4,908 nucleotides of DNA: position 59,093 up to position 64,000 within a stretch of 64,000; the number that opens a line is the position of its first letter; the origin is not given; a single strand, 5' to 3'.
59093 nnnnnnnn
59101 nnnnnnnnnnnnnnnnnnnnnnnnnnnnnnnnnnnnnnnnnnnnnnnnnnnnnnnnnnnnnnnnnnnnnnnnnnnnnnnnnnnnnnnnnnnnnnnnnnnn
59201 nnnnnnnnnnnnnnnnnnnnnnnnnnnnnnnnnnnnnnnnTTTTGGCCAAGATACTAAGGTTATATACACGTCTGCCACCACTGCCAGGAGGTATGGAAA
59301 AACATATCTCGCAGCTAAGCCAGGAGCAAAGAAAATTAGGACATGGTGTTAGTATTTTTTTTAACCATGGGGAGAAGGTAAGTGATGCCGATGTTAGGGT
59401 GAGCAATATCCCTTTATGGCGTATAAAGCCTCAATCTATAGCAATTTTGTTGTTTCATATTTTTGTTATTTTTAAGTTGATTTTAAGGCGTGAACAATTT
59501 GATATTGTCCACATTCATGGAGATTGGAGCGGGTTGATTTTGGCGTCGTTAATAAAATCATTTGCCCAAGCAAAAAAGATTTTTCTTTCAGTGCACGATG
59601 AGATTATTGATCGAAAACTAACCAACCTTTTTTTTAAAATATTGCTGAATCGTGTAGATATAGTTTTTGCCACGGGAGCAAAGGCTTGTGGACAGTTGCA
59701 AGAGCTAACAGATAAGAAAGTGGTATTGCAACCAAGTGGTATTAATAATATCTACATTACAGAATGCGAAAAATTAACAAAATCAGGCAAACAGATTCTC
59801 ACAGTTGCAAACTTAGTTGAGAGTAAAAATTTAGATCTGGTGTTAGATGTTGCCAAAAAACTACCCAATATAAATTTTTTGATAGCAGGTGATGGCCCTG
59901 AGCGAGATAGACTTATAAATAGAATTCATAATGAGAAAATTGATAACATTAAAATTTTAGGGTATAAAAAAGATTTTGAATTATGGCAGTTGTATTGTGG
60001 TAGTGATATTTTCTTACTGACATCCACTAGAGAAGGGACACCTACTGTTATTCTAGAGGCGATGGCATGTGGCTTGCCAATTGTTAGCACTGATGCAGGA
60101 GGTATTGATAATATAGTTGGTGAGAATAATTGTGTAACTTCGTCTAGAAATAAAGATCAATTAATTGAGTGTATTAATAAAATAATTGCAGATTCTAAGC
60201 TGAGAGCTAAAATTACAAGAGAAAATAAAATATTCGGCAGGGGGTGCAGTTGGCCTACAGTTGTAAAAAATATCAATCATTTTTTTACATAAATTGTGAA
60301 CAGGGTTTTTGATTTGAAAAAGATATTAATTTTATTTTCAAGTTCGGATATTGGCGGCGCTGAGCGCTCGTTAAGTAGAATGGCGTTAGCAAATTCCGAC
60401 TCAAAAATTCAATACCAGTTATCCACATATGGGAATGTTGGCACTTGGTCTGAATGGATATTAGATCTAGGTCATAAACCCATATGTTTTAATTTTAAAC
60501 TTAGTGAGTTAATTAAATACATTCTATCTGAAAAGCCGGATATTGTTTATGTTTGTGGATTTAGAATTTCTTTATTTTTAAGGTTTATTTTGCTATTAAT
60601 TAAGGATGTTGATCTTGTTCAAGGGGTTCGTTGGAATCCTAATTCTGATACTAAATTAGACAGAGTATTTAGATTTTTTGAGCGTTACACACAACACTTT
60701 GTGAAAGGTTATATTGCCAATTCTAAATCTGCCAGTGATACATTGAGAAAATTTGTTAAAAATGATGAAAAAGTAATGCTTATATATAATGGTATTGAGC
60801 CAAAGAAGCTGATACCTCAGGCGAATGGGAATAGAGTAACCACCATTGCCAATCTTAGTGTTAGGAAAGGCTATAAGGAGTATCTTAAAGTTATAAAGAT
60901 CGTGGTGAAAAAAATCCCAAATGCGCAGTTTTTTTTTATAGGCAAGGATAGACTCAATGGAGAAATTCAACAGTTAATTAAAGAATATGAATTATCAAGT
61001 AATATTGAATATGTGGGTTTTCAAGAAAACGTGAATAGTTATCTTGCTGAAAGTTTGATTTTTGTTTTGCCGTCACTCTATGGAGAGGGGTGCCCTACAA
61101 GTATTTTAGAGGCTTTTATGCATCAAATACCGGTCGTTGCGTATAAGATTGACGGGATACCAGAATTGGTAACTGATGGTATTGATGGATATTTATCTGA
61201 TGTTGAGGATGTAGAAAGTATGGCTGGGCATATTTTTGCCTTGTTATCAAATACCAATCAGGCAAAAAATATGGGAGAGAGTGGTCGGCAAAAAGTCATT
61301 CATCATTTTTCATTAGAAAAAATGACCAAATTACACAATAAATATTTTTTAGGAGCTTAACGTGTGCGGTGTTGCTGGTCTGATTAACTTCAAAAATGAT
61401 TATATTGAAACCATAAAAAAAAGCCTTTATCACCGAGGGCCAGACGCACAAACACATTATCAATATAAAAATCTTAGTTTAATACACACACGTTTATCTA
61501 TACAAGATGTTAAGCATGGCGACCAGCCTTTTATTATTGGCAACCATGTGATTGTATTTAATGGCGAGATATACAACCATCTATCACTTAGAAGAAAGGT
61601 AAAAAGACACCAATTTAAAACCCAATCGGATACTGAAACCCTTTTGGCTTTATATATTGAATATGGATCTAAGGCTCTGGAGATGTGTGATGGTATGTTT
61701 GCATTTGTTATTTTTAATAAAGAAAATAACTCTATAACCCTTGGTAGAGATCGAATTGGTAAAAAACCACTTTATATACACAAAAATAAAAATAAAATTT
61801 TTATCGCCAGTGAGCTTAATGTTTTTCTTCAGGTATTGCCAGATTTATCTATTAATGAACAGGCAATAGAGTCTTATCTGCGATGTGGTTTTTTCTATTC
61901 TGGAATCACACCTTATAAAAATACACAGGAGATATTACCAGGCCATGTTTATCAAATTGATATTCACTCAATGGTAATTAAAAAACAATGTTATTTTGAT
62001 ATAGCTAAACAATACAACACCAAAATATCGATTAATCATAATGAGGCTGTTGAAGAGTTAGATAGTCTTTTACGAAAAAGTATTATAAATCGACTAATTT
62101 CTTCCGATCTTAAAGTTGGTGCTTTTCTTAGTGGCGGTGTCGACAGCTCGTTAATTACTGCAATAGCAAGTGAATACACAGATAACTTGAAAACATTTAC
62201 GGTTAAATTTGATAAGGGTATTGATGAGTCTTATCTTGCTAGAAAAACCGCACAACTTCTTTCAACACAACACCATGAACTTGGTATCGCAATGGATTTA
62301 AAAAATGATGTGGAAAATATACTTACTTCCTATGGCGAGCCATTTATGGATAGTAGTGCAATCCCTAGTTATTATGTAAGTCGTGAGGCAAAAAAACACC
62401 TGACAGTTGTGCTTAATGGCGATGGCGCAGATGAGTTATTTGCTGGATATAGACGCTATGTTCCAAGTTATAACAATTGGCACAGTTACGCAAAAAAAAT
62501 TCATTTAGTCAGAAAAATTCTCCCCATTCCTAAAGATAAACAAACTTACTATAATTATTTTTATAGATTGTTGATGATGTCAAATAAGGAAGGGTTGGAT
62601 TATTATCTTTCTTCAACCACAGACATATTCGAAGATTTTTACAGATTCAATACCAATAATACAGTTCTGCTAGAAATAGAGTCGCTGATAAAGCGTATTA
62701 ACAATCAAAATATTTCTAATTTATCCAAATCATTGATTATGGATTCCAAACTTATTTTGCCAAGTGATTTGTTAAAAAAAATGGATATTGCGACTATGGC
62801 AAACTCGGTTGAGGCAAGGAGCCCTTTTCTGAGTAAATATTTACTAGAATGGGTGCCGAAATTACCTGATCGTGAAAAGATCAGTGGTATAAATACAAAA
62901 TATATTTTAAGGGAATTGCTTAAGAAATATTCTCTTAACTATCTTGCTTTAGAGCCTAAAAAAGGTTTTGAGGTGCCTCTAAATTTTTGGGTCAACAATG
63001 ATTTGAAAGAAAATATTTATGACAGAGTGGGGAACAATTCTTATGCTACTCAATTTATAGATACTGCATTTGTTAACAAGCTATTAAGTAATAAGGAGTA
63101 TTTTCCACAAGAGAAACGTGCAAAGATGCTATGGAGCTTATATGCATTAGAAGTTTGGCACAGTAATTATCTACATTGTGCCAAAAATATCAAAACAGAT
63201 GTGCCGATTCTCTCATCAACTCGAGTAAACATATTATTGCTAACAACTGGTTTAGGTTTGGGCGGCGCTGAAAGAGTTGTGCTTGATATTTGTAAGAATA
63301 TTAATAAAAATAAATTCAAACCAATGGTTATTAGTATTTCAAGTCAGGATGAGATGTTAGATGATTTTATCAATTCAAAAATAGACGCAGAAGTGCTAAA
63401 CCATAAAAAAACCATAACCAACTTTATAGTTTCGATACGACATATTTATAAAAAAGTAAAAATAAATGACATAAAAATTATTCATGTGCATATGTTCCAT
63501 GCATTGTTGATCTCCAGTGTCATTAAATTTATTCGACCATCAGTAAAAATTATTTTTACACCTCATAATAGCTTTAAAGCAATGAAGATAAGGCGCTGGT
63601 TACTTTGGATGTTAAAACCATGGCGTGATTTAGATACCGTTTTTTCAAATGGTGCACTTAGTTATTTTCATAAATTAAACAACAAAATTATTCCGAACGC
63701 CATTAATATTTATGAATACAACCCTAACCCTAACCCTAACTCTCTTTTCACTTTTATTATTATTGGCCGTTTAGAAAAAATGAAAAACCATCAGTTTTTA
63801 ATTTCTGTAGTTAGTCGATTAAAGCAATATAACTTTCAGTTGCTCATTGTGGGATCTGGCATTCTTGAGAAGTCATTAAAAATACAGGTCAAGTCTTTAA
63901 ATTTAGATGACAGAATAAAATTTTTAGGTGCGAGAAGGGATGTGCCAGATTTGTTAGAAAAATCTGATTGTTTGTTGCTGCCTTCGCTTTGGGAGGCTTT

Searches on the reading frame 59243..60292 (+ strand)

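Call 19: search_protein_families(library=pfam, proteins=[window:59243-60292:+], max_evalue=0.001)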
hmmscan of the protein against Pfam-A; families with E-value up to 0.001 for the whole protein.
window:59243-60292:+ (349 aa): 9 families
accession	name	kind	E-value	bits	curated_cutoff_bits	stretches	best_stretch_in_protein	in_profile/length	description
PF00534.26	Glycos_transf_1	-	1.3e-37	129.4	26.4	1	180-328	13-169/172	Glycosyl transferases group 1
PF13692.12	Glyco_trans_1_4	-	3.7e-29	102.2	27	1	183-317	2-142/142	Glycosyl transferases group 1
PF13439.12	Glyco_transf_4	-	7.1e-17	62.4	28.5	1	15-168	1-167/170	Glycosyltransferase Family 4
PF13524.12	Glyco_trans_1_2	-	1.7e-10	41.4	25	1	201-327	6-124/144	Glycosyl transferase-like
PF13579.12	Glyco_trans_4_4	-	6.6e-09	36.7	29.7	1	16-144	1-134/158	Glycosyl transferase 4-like domain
PF08288.18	PIGA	-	1.2e-05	26.2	27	1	48-105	13-70/90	PIGA (GPI anchor biosynthesis)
PF13477.12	Glyco_trans_4_2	-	2.1e-05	25.1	23.4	1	19-143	10-137/139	Glycosyl transferase 4-like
PF20706.3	GT4-conflict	-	8.9e-05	22.1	26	1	182-295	197-323/385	Family 4 Glycosyltransferase in conflict systems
PF02350.25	Epimerase_2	-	0.00023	20.6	30.6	0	203-344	210-346/347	UDP-N-acetylglucosamine 2-epimerase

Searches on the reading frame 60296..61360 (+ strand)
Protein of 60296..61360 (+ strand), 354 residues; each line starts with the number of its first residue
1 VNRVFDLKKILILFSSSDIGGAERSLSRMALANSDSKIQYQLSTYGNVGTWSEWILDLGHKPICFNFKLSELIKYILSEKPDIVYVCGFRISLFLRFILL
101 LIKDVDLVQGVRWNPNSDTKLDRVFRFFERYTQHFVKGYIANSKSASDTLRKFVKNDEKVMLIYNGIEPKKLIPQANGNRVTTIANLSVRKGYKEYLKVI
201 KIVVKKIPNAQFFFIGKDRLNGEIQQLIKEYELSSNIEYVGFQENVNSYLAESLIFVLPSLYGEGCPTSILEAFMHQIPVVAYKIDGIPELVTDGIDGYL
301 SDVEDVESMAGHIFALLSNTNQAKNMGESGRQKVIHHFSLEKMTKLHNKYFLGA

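Call 19: search_protein_families(library=pfam, proteins=[window:60296-61360:+], max_evalue=0.001)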
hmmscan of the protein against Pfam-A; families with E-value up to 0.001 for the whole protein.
window:60296-61360:+ (354 aa): 3 families
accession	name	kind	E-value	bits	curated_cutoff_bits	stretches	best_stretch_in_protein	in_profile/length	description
PF00534.26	Glycos_transf_1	-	3.5e-32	111.7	26.4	1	170-332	7-171/172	Glycosyl transferases group 1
PF13692.12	Glyco_trans_1_4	-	7.5e-28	98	27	1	180-319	3-142/142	Glycosyl transferases group 1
PF13439.12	Glyco_transf_4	-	2.4e-08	34.6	28.5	1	68-170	60-169/170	Glycosyltransferase Family 4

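Call 54: find_encoding_contigs(protein=window:60296-61360:+, flank=10000, max_places=4)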
Protein window:60296-61360:+ (354 aa): 5 contigs read that carry it; 4 places shown.
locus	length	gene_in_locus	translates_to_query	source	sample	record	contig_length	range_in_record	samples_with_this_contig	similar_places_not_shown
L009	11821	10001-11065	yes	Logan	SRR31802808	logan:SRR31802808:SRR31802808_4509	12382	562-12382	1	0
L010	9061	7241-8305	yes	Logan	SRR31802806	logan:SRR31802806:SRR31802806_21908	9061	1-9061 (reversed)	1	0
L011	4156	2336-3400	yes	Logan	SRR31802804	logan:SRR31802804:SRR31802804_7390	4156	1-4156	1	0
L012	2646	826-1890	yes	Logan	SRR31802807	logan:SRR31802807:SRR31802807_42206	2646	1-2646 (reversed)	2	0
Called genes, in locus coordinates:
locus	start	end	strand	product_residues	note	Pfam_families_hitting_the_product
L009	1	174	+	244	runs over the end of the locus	?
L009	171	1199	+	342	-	PF00535:Glycos_transf_2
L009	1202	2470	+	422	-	PF04932:Wzy_C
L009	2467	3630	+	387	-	PF00534:Glycos_transf_1, PF13692:Glyco_trans_1_4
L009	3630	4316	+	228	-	PF08889:WbqC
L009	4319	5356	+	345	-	-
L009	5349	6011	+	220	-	PF02585:PIG-L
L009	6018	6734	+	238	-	PF13489:Methyltransf_23, PF13847:Methyltransf_31, PF08242:Methyltransf_12, PF13649:Methyltransf_25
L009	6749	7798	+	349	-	-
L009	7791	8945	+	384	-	PF13439:Glyco_transf_4, PF13579:Glyco_trans_4_4, PF20706:GT4-conflict, PF00534:Glycos_transf_1, PF13692:Glyco_trans_1_4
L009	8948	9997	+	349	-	PF13439:Glyco_transf_4, PF13477:Glyco_trans_4_2 (faint), PF13579:Glyco_trans_4_4, PF08288:PIGA (faint), PF00534:Glycos_transf_1, PF13692:Glyco_trans_1_4, PF13524:Glyco_trans_1_2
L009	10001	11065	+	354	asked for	PF13439:Glyco_transf_4, PF00534:Glycos_transf_1, PF13692:Glyco_trans_1_4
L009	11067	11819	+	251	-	?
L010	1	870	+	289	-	?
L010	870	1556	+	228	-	PF08889:WbqC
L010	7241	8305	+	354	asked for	PF13439:Glyco_transf_4, PF00534:Glycos_transf_1, PF13692:Glyco_trans_1_4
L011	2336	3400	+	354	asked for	PF13439:Glyco_transf_4, PF00534:Glycos_transf_1, PF13692:Glyco_trans_1_4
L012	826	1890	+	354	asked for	PF13439:Glyco_transf_4, PF00534:Glycos_transf_1, PF13692:Glyco_trans_1_4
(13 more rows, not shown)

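Call 58: find_encoding_contigs(protein=window:60296-61360:+, flank=10000, max_places=10)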
Protein window:60296-61360:+ (354 aa): 5 contigs read that carry it; 4 places shown.
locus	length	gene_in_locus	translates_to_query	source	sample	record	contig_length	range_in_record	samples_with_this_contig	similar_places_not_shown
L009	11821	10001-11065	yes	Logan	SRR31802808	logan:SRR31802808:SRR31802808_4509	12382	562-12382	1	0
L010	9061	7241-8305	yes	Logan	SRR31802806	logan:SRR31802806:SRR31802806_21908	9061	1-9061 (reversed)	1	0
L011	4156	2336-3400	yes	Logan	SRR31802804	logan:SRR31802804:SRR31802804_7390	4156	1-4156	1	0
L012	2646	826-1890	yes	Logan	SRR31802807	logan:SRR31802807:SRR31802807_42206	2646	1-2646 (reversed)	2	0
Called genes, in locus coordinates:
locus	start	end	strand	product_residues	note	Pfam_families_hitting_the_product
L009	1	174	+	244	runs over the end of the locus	?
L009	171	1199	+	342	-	PF00535:Glycos_transf_2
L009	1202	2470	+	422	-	PF04932:Wzy_C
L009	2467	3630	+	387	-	PF00534:Glycos_transf_1, PF13692:Glyco_trans_1_4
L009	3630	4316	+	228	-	PF08889:WbqC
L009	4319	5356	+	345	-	-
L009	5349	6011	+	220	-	PF02585:PIG-L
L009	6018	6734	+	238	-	PF13489:Methyltransf_23, PF13847:Methyltransf_31, PF08242:Methyltransf_12, PF13649:Methyltransf_25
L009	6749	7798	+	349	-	-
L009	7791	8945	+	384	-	PF13439:Glyco_transf_4, PF13579:Glyco_trans_4_4, PF20706:GT4-conflict, PF00534:Glycos_transf_1, PF13692:Glyco_trans_1_4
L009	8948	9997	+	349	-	PF13439:Glyco_transf_4, PF13477:Glyco_trans_4_2 (faint), PF13579:Glyco_trans_4_4, PF08288:PIGA (faint), PF00534:Glycos_transf_1, PF13692:Glyco_trans_1_4, PF13524:Glyco_trans_1_2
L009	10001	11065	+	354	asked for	PF13439:Glyco_transf_4, PF00534:Glycos_transf_1, PF13692:Glyco_trans_1_4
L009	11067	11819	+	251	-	?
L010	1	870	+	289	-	?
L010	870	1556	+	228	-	PF08889:WbqC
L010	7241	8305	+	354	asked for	PF13439:Glyco_transf_4, PF00534:Glycos_transf_1, PF13692:Glyco_trans_1_4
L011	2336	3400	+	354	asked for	PF13439:Glyco_transf_4, PF00534:Glycos_transf_1, PF13692:Glyco_trans_1_4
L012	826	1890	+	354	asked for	PF13439:Glyco_transf_4, PF00534:Glycos_transf_1, PF13692:Glyco_trans_1_4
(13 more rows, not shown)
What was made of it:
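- Tried and rejected: A repeated look-up to extend past the window's end returned nothing new (call 58).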

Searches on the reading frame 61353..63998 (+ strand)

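Call 62: search_protein_families(library=pfam, proteins=[window:61353-63998:+], max_evalue=0.001)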
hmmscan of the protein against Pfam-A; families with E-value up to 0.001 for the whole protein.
window:61353-63998:+ (882 aa): 7 families
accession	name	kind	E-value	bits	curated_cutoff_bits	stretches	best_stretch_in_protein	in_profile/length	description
PF00733.27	Asn_synthase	-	3.3e-78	264.3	21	1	235-604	1-354/354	Asparagine synthase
PF13537.11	GATase_7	-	6.4e-37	126.7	25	1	45-159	1-122/123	Glutamine amidotransferase domain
PF13522.11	GATase_6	-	3e-35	121.5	27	1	30-154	1-130/130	Glutamine amidotransferase domain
PF00534.26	Glycos_transf_1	-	1.3e-16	61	26.4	1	795-882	12-104/172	Glycosyl transferases group 1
PF13692.12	Glyco_trans_1_4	-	2.1e-14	54.4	27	1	800-881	3-87/142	Glycosyl transferases group 1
PF13439.12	Glyco_transf_4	-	1e-10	42.3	28.5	1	637-763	2-139/170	Glycosyltransferase Family 4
PF24167.1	DUF7411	-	0.00078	19.5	28.7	0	254-355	2-101/194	Family of unknown function (DUF7411)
